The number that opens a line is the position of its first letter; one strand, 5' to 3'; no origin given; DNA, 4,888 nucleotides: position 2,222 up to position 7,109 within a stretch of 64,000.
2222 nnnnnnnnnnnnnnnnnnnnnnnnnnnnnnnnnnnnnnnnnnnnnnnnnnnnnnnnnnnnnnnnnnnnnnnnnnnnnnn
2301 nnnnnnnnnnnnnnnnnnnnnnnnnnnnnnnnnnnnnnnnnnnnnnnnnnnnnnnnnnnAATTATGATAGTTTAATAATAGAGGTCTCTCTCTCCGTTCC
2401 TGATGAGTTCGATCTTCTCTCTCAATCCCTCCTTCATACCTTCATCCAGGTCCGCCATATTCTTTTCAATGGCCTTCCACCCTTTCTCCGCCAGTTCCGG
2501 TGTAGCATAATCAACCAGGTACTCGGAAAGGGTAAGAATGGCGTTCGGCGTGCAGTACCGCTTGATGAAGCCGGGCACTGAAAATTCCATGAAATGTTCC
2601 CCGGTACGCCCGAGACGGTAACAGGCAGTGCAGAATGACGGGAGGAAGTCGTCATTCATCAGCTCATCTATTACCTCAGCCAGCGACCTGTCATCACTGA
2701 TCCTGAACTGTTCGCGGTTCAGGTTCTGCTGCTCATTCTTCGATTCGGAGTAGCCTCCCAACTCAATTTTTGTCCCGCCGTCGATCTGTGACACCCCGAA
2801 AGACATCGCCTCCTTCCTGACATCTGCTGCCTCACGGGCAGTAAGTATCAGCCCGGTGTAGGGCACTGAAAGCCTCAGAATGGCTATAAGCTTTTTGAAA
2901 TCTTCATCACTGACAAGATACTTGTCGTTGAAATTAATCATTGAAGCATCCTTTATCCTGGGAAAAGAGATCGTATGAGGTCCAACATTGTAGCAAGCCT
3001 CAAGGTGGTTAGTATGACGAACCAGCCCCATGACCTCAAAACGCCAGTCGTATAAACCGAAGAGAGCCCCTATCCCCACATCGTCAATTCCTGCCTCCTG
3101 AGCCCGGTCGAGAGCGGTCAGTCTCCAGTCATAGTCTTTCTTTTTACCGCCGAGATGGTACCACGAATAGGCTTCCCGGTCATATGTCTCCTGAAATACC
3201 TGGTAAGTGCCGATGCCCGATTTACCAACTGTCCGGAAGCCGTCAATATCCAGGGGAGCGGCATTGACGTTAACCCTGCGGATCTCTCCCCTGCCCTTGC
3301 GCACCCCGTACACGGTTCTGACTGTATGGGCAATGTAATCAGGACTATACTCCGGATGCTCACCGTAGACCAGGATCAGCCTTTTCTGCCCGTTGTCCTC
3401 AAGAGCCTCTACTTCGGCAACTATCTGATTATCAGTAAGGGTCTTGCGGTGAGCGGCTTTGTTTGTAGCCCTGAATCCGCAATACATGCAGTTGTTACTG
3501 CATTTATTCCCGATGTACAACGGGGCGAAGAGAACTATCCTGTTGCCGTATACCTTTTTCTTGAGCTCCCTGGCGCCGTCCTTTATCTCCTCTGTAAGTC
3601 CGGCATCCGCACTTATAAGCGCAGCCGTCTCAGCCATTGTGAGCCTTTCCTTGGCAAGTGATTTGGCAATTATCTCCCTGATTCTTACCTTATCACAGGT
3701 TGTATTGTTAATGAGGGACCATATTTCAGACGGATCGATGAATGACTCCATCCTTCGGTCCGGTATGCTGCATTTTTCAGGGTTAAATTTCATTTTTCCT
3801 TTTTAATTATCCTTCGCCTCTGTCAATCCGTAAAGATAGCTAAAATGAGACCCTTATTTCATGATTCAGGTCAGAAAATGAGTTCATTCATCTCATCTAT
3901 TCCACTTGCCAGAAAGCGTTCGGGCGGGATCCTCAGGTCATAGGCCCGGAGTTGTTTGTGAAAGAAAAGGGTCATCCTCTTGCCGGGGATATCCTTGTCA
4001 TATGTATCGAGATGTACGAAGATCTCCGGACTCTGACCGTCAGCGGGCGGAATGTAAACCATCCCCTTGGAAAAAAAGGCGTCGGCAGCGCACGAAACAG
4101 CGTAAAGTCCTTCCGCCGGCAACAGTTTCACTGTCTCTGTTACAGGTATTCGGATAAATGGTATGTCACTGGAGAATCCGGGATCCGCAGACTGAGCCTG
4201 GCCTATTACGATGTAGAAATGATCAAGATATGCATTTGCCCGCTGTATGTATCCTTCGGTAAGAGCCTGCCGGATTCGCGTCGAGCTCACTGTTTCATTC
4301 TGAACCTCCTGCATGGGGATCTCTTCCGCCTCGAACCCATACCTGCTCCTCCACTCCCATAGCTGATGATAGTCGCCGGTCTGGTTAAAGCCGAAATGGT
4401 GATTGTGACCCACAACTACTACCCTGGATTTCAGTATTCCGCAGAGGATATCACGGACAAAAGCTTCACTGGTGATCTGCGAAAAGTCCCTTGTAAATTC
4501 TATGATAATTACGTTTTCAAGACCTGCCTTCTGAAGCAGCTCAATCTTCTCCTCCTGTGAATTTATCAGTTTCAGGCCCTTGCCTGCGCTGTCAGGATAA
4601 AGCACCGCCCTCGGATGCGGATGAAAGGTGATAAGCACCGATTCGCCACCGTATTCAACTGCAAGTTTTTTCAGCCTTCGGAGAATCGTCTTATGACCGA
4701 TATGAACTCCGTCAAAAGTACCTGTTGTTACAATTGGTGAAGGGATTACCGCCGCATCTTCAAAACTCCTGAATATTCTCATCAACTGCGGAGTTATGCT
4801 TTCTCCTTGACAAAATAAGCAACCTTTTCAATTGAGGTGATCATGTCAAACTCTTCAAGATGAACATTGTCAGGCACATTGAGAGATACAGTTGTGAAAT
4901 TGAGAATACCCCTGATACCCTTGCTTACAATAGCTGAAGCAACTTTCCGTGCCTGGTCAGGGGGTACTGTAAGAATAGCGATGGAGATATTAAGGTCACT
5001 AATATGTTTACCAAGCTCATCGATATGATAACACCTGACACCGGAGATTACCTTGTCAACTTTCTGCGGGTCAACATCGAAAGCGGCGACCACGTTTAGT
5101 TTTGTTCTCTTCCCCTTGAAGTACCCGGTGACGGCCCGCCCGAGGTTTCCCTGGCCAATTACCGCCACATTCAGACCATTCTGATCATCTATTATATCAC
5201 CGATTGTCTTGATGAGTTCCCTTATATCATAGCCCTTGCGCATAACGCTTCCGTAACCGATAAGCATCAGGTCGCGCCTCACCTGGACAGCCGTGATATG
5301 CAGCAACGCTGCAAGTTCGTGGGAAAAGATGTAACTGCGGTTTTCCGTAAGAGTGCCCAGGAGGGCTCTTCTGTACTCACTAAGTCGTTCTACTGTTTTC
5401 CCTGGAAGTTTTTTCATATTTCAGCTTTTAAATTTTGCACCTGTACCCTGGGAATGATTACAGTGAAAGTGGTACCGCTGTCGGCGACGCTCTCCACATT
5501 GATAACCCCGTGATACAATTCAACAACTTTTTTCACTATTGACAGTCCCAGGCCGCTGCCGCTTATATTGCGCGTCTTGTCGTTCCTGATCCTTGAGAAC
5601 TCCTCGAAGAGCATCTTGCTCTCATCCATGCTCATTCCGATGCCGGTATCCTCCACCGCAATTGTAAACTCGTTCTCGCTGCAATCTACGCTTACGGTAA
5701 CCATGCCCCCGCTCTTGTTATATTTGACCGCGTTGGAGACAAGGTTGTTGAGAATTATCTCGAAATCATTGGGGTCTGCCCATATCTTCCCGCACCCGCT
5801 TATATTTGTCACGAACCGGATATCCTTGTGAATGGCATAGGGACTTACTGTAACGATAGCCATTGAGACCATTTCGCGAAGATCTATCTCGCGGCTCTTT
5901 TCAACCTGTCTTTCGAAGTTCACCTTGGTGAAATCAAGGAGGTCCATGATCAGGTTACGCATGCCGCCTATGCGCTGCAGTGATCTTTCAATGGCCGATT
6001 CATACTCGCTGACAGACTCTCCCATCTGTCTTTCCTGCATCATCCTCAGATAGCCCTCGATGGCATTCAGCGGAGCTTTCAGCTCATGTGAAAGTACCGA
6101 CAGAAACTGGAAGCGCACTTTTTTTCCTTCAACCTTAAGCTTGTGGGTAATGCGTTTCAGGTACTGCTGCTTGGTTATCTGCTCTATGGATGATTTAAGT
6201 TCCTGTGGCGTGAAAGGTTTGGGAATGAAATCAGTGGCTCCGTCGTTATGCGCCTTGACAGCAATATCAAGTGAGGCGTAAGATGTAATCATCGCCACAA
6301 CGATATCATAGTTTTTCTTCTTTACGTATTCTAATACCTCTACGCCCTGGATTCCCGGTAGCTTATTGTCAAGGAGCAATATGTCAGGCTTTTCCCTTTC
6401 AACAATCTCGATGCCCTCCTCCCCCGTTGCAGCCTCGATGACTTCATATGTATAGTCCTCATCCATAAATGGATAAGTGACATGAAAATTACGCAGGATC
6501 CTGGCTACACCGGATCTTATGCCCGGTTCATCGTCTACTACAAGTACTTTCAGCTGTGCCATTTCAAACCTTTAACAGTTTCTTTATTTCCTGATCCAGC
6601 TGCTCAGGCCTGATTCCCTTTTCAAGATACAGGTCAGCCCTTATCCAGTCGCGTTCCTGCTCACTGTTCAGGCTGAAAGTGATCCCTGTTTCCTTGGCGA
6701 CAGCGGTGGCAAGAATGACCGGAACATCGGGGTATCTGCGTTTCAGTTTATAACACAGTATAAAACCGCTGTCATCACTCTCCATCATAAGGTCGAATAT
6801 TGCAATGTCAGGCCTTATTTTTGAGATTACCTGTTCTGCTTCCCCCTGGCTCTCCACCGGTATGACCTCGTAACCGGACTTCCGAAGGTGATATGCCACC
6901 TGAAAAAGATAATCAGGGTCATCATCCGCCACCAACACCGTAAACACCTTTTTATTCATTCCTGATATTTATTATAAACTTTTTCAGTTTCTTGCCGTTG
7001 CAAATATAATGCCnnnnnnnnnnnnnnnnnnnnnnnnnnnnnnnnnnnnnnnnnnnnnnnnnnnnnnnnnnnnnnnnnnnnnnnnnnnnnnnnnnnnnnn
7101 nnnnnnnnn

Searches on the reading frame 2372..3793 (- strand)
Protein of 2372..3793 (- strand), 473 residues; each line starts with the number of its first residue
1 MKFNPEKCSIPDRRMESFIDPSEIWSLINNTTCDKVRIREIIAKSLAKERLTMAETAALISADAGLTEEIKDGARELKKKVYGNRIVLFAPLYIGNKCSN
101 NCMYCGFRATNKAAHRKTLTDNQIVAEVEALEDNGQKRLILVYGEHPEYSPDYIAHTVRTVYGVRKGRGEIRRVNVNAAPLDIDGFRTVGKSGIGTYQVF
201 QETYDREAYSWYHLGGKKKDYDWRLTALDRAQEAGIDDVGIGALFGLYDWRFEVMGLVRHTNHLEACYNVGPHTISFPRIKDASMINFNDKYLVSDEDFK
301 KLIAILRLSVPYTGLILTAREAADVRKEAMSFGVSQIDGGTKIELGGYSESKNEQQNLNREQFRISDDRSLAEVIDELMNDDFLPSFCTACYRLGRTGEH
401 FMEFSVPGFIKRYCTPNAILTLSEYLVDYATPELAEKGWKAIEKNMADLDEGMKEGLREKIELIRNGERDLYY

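Call 20: search_protein_families(library=ncbifam, proteins=[window:2372-3793:-], max_evalue=0.00001)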
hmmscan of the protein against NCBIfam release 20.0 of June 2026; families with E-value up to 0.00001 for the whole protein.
window:2372-3793:- (473 aa): 15 families
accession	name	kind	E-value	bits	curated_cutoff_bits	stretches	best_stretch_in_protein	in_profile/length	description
TIGR03955.1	rSAM_HydG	equivalog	5.9e-144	480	312.15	1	15-471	8-468/470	[FeFe] hydrogenase H-cluster radical SAM maturase HydG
TIGR02351.2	thiH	equivalog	1.8e-86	290.5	380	1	40-385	24-358/364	2-iminoacetate synthase ThiH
TIGR04158.1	rSAM_MIA_synth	equivalog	5.5e-27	94.5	400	1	66-370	39-346/368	3-methyl-2-indolic acid synthase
TIGR03910.1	pyrrolys_PylB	equivalog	5.4e-22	78.1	348.2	1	37-311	4-269/347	methylornithine synthase PylB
TIGR03956.1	rSAM_HydE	equivalog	3.6e-19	69.2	254.6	1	46-311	6-260/340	[FeFe] hydrogenase H-cluster radical SAM maturase HydE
TIGR00433.2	bioB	equivalog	2.5e-11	43.4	225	1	50-330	2-274/307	biotin synthase BioB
TIGR03700.1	mena_SCO4494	equivalog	2.4e-10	39.9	434.55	1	42-161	2-121/351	aminofutalosine synthase MqnE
NF005609.0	PRK07360.1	equivalog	4.4e-10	38.8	426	1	36-159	6-133/374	7,8-didemethyl-8-hydroxy-5-deazariboflavin synthase subunit CofH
TIGR03699.1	menaquin_MqnC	equivalog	3e-09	36.2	428.1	1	50-161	2-114/342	cyclic dehypoxanthinyl futalosine synthase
TIGR03551.1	F420_cofH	equivalog_domain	4.1e-09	35.7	374.1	1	53-161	3-112/345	5-amino-6-(D-ribitylamino)uracil--L-tyrosine 4-hydroxyphenyl transferase CofH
TIGR00423.1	TIGR00423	subfamily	1.5e-08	34.3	260.25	1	95-162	12-79/310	CofH family radical SAM protein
TIGR03550.1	F420_cofG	equivalog_domain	4.2e-07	29.4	213.35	1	89-150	7-66/322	7,8-didemethyl-8-hydroxy-5-deazariboflavin synthase CofG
NF004884.0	PRK06245.1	equivalog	5.4e-07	28.8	209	1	94-157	21-82/340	7,8-didemethyl-8-hydroxy-5-deazariboflavin synthase subunit CofG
NF006276.0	PRK08444.1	equivalog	8.5e-07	28.3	560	1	40-161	2-122/353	aminofutalosine synthase MqnE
NF006687.0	PRK09234.1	equivalog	3.6e-06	25.4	1018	1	34-161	475-604/849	bifunctional FO biosynthesis protein CofGH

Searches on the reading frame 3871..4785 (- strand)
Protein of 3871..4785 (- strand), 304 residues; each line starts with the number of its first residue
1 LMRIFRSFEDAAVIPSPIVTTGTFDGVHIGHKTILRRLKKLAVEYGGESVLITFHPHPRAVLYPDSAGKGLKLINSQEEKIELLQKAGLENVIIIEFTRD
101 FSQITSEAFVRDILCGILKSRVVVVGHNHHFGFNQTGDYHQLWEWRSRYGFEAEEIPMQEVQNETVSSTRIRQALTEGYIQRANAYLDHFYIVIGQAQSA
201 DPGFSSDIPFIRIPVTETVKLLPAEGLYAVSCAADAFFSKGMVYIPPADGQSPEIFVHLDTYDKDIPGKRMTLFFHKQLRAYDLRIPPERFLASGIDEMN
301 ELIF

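Call 20: search_protein_families(library=ncbifam, proteins=[window:3871-4785:-], max_evalue=0.00001)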
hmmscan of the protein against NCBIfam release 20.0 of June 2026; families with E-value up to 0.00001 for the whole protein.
window:3871-4785:- (304 aa): 10 families
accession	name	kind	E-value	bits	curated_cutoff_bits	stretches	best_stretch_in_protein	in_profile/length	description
NF004160.0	PRK05627.1-3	equivalog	2e-49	168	295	1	16-234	16-235/325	bifunctional riboflavin kinase/FAD synthetase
NF004159.0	PRK05627.1-2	equivalog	5.6e-48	163.7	306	1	1-280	1-281/326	bifunctional riboflavin kinase/FAD synthetase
NF004162.0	PRK05627.1-5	equivalog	1.1e-43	149.9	241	1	18-280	16-273/304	bifunctional riboflavin kinase/FAD synthetase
NF004163.0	PRK05627.1-6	equivalog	1.5e-42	145.9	315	1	16-281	17-282/313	bifunctional riboflavin kinase/FAD synthetase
NF004161.0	PRK05627.1-4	equivalog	4.9e-38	130.9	461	1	15-281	18-286/324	bifunctional riboflavin kinase/FAD synthetase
TIGR00083.1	ribF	equivalog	4.7e-37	128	184.35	1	20-281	3-264/290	riboflavin biosynthesis protein RibF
NF004158.0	PRK05627.1-1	equivalog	3.5e-31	108.7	396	1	17-280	18-278/304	bifunctional riboflavin kinase/FAD synthetase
NF045965.1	RibF_rel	equivalog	3e-21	76.1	200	1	14-280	11-256/279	FAD synthase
NF005518.0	PRK07143.1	equivalog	3.4e-20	72.6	232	1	16-198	16-184/281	hypothetical protein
TIGR00125.1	cyt_tran_rel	domain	8.9e-09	35.4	27.7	1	18-87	2-59/65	adenylyltransferase/cytidyltransferase family protein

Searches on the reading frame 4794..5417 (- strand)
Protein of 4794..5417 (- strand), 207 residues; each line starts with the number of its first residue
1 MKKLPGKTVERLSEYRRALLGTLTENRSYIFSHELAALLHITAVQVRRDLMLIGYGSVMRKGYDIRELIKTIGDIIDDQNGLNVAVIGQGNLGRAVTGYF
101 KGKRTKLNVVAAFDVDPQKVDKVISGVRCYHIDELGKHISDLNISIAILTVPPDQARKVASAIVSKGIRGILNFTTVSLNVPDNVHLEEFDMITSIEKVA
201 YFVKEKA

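Call 3: search_protein_families(library=pfam, proteins=[window:4794-5417:-])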
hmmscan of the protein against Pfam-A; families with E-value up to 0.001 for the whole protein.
window:4794-5417:- (207 aa): 3 families
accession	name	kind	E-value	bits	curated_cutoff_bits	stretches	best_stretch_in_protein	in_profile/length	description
PF02629.25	CoA_binding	-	6.9e-21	75.3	22.3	1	83-176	5-96/97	CoA binding domain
PF06971.19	Put_DNA-bind_N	-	1.6e-12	47.8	27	1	3-50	1-48/49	Putative DNA-binding protein N-terminus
PF01408.29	GFO_IDH_MocA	-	4.7e-06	27.7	24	1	82-168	1-87/120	Oxidoreductase family, NAD-binding Rossmann fold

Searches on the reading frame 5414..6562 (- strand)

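Call 3: search_protein_families(library=pfam, proteins=[window:5414-6562:-])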
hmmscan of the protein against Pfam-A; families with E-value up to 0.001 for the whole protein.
window:5414-6562:- (382 aa): 5 families
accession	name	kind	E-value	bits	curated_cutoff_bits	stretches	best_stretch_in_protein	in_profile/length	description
PF02518.31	HATPase_c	-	9.2e-29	100.6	26.4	1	263-372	2-109/111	Histidine kinase-, DNA gyrase B-, and HSP90-like ATPase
PF00072.30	Response_reg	-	1.9e-24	86.4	30.2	1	6-126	1-110/111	Response regulator receiver domain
PF00512.31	HisKA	-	5.3e-12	46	26.9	1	152-214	4-63/66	His Kinase A (phospho-acceptor) domain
PF14501.12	HATPase_c_5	-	7.7e-07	29.4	22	1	265-358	4-90/102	GHKL domain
PF13581.12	HATPase_c_2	-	5e-05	23.7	27.4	1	265-355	30-113/127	Histidine kinase-like ATPase domain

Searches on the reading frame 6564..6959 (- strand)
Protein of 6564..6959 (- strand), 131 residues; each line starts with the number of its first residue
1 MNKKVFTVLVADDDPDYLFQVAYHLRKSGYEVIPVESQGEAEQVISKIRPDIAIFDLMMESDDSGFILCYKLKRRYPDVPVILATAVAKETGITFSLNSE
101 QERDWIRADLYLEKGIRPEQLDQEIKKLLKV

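Call 3: search_protein_families(library=pfam, proteins=[window:6564-6959:-])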
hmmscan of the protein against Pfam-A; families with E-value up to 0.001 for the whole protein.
window:6564-6959:- (131 aa): 2 families
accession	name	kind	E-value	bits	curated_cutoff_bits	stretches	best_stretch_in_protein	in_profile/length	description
PF00072.30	Response_reg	-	2.5e-14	53.8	30.2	1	8-125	1-110/111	Response regulator receiver domain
PF03709.21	OKR_DC_1_N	-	0.00059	20.5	29.3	1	20-86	8-71/111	Orn/Lys/Arg decarboxylase, N-terminal domain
